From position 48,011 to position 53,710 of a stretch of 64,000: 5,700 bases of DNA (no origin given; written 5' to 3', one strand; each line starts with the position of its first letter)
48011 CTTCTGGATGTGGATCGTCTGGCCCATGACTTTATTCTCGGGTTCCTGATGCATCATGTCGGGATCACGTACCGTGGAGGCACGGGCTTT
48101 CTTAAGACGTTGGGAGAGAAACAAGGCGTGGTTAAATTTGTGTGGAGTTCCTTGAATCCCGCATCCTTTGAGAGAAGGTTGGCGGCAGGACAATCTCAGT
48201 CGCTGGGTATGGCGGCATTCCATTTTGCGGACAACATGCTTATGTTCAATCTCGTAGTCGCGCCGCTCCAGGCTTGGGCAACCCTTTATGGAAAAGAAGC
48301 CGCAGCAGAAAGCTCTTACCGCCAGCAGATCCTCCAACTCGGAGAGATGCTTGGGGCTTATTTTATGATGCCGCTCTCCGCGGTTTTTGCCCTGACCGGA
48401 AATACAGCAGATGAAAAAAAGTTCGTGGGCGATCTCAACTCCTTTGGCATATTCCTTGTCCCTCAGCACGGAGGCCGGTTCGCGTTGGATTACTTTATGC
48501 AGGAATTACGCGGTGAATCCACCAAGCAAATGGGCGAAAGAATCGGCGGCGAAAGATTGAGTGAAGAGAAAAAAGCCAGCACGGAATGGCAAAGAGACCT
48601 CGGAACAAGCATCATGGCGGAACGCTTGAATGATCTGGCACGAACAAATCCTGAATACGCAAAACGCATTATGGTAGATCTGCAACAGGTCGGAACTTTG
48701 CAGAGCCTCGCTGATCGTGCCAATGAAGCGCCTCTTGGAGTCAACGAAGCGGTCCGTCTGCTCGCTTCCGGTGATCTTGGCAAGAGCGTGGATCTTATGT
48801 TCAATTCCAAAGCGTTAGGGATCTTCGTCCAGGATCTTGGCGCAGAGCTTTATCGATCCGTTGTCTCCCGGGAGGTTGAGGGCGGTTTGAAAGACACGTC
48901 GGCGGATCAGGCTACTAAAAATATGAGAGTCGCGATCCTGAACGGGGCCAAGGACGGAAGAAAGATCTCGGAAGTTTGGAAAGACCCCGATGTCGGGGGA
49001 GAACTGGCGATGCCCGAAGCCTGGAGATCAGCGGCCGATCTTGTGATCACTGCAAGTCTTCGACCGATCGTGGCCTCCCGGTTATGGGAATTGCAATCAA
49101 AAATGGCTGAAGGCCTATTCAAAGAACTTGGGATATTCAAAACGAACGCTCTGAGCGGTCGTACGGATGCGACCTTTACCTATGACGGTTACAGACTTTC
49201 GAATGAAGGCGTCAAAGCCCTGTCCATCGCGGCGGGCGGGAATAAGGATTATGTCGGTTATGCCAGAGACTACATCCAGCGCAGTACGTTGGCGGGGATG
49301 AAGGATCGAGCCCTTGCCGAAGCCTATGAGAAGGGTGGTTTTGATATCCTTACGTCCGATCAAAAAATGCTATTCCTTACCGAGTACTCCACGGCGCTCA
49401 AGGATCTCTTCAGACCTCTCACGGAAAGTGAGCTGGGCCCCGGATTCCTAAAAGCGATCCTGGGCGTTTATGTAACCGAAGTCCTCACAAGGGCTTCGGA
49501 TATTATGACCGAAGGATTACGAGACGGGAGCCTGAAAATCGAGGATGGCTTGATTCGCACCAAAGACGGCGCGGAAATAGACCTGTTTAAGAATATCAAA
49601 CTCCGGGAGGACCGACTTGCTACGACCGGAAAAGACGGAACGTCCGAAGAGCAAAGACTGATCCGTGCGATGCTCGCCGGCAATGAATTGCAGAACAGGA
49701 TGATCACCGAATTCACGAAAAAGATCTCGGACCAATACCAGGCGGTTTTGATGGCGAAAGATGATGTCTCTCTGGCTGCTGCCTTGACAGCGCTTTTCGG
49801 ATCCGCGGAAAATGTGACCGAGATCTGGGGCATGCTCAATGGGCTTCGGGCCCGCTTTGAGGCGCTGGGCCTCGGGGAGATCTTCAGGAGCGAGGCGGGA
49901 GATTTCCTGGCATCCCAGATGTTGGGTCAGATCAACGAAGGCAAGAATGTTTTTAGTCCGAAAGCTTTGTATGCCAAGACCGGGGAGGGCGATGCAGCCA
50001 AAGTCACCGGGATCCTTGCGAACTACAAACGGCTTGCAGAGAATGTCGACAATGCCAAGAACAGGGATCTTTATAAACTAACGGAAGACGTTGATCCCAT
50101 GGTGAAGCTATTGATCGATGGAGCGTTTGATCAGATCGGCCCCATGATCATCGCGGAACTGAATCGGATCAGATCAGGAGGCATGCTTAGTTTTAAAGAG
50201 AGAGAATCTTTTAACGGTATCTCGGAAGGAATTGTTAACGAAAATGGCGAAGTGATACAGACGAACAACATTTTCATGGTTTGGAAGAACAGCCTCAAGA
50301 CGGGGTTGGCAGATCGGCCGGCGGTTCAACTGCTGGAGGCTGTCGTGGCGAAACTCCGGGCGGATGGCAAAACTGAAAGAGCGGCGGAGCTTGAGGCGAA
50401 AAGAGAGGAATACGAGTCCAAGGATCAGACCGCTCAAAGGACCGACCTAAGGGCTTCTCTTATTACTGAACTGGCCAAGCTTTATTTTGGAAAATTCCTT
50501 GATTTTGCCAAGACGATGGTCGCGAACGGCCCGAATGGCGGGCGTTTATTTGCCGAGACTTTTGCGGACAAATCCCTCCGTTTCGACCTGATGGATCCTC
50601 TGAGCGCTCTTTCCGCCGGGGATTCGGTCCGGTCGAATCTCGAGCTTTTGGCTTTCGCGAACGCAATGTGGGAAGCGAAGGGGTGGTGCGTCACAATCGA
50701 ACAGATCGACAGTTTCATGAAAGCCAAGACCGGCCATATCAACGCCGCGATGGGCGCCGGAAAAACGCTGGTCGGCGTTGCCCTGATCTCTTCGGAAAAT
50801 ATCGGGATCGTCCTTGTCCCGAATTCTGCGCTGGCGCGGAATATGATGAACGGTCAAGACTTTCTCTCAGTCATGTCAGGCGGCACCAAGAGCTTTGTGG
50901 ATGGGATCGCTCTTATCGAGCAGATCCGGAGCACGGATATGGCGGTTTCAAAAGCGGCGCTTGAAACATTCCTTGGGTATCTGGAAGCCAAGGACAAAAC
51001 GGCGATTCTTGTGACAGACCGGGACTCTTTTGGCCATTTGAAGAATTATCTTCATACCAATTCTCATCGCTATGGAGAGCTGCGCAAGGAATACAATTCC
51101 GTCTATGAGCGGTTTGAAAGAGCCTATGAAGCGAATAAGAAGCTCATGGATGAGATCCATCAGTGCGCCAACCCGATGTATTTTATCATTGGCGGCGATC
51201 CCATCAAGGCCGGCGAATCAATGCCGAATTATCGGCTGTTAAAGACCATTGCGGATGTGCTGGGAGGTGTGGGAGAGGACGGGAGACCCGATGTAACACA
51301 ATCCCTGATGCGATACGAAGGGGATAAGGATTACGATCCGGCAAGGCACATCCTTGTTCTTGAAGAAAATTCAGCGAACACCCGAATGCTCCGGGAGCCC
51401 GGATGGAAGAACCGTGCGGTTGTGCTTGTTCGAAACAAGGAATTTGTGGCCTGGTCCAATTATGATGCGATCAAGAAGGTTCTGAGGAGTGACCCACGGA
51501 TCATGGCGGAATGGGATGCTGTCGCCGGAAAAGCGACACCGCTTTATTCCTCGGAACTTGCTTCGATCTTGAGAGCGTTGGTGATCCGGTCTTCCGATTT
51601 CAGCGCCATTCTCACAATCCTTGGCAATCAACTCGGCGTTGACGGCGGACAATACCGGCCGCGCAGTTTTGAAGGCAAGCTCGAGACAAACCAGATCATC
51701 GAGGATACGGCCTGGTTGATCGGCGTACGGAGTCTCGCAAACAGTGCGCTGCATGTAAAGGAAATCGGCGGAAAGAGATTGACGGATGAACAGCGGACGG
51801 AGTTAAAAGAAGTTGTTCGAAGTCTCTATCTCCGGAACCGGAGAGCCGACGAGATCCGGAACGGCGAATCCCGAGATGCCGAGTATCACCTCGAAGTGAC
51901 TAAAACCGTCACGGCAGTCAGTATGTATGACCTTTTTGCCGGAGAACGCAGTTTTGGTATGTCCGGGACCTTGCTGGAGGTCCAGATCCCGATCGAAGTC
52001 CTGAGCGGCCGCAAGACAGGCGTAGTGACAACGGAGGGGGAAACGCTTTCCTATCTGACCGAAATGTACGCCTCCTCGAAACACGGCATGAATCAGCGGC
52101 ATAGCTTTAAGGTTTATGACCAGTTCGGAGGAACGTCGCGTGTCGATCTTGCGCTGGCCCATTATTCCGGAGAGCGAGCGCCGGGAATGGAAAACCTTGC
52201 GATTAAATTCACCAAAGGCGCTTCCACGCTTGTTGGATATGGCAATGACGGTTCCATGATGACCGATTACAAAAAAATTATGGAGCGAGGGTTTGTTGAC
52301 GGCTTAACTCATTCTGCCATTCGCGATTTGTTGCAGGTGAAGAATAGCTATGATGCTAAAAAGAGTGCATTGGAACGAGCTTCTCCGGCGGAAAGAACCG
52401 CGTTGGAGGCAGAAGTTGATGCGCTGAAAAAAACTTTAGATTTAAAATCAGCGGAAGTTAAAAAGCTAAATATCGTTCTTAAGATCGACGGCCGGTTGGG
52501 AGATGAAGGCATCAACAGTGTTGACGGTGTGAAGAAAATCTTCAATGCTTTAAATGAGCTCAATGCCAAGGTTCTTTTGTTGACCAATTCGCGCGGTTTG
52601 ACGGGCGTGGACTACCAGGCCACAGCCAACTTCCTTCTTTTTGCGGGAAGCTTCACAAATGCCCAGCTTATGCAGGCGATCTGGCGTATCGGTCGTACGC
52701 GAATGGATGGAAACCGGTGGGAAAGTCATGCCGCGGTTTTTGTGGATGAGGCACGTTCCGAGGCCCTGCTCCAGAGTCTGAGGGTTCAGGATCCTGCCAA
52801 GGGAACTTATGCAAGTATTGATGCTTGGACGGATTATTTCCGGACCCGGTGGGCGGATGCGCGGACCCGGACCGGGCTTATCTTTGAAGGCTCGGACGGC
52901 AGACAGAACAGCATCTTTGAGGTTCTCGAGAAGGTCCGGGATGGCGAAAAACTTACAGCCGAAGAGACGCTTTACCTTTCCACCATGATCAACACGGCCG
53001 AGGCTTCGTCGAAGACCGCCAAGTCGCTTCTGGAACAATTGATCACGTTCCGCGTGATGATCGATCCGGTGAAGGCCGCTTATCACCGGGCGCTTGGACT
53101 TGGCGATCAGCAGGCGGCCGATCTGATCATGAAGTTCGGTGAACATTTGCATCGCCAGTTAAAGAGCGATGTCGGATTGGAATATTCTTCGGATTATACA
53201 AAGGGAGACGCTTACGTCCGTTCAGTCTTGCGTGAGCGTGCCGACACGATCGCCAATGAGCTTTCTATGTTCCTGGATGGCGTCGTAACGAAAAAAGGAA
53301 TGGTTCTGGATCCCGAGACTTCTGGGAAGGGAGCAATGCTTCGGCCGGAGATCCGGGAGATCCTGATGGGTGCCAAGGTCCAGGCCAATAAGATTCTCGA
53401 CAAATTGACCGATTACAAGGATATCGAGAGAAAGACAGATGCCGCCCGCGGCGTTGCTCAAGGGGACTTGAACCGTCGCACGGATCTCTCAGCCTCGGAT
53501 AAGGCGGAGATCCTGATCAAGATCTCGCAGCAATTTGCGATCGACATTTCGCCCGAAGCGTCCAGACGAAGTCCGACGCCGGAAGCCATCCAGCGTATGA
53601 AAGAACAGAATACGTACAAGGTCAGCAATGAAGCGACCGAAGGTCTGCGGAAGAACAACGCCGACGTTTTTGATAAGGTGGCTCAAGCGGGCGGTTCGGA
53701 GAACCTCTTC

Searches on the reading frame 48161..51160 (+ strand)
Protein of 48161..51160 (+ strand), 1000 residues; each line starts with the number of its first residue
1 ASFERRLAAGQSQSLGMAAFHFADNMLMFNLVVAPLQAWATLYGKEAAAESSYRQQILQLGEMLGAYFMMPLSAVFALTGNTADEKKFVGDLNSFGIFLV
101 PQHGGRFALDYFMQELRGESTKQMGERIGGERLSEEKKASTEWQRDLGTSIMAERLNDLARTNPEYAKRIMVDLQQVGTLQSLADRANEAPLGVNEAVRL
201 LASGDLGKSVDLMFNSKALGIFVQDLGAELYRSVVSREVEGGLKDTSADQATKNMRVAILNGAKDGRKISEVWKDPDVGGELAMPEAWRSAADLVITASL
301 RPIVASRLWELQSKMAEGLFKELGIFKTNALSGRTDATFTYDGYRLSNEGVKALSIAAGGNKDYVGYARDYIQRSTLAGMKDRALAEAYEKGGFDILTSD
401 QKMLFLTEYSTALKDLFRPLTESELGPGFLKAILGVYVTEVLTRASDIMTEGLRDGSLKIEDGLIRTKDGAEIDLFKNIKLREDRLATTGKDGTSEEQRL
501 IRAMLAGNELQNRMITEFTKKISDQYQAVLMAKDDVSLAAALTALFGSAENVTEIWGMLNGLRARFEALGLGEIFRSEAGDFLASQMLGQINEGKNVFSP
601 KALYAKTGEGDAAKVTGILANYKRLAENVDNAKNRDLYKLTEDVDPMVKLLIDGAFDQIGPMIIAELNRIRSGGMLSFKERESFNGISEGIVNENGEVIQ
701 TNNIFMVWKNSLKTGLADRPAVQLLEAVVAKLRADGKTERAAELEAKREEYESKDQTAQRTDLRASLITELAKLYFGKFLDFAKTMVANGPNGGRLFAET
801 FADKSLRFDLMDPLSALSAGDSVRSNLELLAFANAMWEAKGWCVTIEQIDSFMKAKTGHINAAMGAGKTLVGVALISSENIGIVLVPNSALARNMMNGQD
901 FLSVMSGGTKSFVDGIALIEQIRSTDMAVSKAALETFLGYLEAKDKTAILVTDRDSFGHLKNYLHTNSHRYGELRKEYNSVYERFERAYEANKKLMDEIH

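Call 6: search_protein_families(library=pfam, proteins=[window:48161-51160:+], max_evalue=0.1)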
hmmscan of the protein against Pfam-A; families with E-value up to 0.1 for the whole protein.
window:48161-51160:+ (1000 aa): 2 families
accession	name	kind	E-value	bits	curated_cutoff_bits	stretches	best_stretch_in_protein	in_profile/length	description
PF04851.21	ResIII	-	0.0052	17.1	22.5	1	850-961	20-114/164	Type III restriction enzyme, res subunit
PF05084.19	GRA6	-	0.079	13.4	27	0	357-390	58-91/186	Granule antigen protein (GRA6)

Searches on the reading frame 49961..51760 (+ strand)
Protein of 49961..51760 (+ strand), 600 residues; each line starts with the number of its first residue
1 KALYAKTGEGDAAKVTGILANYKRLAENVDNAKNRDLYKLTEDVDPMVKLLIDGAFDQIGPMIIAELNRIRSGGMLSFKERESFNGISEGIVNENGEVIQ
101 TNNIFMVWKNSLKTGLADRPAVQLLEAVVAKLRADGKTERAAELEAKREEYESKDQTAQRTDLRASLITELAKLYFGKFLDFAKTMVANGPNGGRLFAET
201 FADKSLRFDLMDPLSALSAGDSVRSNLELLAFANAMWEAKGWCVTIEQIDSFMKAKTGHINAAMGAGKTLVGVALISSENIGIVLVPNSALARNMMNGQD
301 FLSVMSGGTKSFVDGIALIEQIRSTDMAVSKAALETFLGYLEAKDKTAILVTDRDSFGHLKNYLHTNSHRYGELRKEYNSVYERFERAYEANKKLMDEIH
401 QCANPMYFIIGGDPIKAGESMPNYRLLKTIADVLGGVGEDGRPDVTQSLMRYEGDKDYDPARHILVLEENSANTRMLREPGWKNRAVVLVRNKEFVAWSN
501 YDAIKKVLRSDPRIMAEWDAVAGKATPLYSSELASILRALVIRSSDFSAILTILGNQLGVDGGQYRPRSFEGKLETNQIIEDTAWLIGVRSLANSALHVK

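Call 46: search_protein_families(library=pfam, proteins=[window:49961-51760:+], max_evalue=10)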
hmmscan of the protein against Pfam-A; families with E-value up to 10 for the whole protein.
window:49961-51760:+ (600 aa): 2 families
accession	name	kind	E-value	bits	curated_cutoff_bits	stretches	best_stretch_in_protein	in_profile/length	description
PF04851.21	ResIII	-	0.00078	19.8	22.5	1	250-402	20-137/164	Type III restriction enzyme, res subunit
PF00270.35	DEAD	-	0.18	12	26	1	250-297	9-63/167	DEAD/DEAH box helicase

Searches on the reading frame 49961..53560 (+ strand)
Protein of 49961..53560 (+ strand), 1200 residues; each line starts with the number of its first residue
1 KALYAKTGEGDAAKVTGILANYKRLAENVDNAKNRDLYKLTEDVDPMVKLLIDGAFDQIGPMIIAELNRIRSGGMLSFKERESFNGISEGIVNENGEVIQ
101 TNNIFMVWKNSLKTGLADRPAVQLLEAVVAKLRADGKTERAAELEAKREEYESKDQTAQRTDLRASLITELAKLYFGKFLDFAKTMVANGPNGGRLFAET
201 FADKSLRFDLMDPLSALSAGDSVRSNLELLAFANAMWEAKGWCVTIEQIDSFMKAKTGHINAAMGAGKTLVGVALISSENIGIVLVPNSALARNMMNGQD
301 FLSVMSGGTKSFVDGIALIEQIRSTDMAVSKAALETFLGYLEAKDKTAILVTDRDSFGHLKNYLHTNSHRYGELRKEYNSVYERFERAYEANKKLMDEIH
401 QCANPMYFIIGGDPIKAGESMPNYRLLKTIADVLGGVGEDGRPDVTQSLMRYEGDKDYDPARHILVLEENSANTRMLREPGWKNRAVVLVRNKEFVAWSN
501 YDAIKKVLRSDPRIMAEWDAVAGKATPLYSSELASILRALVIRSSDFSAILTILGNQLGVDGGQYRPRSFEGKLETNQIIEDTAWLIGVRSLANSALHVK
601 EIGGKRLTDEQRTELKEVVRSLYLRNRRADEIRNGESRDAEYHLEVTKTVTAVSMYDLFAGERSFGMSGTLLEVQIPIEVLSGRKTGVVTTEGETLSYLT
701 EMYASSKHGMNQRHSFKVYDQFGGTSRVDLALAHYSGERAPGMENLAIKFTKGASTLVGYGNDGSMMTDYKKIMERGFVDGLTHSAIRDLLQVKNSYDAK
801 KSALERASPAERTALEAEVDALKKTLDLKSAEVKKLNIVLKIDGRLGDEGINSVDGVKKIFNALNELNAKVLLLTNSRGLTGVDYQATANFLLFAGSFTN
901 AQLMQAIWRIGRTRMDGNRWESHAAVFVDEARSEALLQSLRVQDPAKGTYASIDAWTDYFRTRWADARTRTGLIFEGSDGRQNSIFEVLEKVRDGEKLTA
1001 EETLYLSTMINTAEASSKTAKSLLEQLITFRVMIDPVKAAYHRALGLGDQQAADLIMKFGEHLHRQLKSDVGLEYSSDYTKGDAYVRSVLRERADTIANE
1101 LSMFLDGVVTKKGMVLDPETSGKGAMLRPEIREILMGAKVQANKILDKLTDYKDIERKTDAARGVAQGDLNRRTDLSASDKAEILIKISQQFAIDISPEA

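Call 45: search_solved_structures(query=window:49961-53560:+, max_evalue=1, show_alignments=1)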
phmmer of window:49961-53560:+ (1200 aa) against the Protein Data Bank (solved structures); distinct sequences matched with E-value up to 1: 0.

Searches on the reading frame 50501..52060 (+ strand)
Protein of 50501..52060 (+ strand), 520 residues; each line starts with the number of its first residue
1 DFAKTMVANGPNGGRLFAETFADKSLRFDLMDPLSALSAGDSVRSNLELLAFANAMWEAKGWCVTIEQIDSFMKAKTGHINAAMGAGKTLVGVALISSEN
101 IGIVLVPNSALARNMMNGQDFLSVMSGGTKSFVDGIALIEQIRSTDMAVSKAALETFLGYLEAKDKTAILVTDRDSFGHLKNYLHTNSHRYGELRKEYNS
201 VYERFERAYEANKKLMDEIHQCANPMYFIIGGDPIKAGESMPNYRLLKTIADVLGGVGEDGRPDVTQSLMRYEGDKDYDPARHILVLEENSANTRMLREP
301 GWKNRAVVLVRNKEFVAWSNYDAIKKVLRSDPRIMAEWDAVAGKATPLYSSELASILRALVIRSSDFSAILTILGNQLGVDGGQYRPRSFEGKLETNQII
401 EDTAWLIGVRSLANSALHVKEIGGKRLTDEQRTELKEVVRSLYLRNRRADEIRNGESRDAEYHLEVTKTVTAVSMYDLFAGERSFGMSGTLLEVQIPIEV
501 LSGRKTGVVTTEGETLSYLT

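Call 77: find_homologous_proteins(query=window:50501-52060:+, max_evalue=0.001)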
Query window:50501-52060:+ (520 aa): 1 proteins with E <= 0.001 among 8000 candidates.
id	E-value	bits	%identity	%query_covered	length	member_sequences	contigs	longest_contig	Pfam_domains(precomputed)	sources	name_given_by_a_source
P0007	5.5e-47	179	34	83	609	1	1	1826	-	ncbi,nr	ncbi:MAG TPA: helicase C-terminal domain-containing protein, partial [Candidatus Omnitrophota bacter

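Call 78: search_protein_families(library=pfam, proteins=[P0007], max_evalue=1)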
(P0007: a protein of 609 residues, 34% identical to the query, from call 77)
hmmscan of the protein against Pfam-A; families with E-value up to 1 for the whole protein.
P0007 (609 aa): 1 family
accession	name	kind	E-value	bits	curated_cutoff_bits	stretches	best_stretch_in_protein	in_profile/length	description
PF00271.37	Helicase_C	-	0.00029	21.5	23.5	1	458-567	11-108/110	Helicase conserved C-terminal domain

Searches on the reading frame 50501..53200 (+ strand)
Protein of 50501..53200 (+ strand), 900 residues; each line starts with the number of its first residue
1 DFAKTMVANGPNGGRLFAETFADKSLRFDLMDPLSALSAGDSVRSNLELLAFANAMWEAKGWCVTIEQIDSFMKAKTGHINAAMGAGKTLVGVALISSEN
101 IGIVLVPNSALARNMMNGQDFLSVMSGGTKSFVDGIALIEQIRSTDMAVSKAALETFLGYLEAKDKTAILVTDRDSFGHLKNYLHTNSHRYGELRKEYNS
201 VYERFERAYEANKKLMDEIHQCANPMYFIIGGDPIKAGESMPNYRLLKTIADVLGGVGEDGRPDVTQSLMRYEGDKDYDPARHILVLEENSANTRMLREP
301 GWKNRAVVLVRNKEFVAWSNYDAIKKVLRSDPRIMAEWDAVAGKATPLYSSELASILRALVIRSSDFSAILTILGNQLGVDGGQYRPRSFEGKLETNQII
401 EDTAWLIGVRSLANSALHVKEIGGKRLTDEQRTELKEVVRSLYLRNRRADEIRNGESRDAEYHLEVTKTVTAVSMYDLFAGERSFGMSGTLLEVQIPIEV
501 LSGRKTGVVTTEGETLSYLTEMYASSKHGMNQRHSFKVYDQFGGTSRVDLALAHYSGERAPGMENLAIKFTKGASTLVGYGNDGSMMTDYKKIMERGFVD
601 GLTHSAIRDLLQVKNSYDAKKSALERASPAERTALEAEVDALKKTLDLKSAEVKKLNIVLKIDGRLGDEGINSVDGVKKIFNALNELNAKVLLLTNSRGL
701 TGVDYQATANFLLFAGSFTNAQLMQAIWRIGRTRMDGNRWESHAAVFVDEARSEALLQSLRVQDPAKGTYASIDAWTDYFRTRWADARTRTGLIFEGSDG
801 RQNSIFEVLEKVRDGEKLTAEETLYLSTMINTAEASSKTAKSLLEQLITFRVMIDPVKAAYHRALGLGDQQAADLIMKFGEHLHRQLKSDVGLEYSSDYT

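Call 78: search_protein_families(library=pfam, proteins=[window:50501-53200:+], max_evalue=1)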
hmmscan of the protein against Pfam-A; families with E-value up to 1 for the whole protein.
window:50501-53200:+ (900 aa): 7 families
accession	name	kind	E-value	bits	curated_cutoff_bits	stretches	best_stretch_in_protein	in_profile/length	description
PF04851.21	ResIII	-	0.0015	18.9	22.5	1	70-222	20-137/164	Type III restriction enzyme, res subunit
PF13344.12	Hydrolase_6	-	0.066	13.7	27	1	660-708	3-50/101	Haloacid dehalogenase-like hydrolase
PF19203.5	DUF5875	-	0.18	11.7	26.5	1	803-828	191-216/228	Family of unknown function (DUF5875)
PF00270.35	DEAD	-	0.21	11.8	26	1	70-117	9-63/167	DEAD/DEAH box helicase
PF02885.22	Glycos_trans_3N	-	0.23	11.7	26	1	807-835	2-30/63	Glycosyl transferase family, helical bundle domain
PF12709.12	Fungal_TACC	-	0.3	12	27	0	612-656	27-71/77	Fungal Transforming acidic coiled-coil (TACC) proteins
PF07579.16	DUF1548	-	0.57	11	22.7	0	184-221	36-74/135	Domain of Unknown Function (DUF1548)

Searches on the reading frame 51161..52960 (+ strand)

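Call 46: search_protein_families(library=pfam, proteins=[window:51161-52960:+], max_evalue=10)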
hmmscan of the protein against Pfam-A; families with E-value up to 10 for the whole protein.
window:51161-52960:+ (600 aa): 2 families
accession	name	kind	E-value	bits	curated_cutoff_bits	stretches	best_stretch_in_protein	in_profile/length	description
PF13344.12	Hydrolase_6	-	0.059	13.9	27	1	440-488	3-50/101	Haloacid dehalogenase-like hydrolase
PF03872.18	RseA_N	-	0.19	12.7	24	1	97-123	32-58/87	Anti sigma-E protein RseA, N-terminal domain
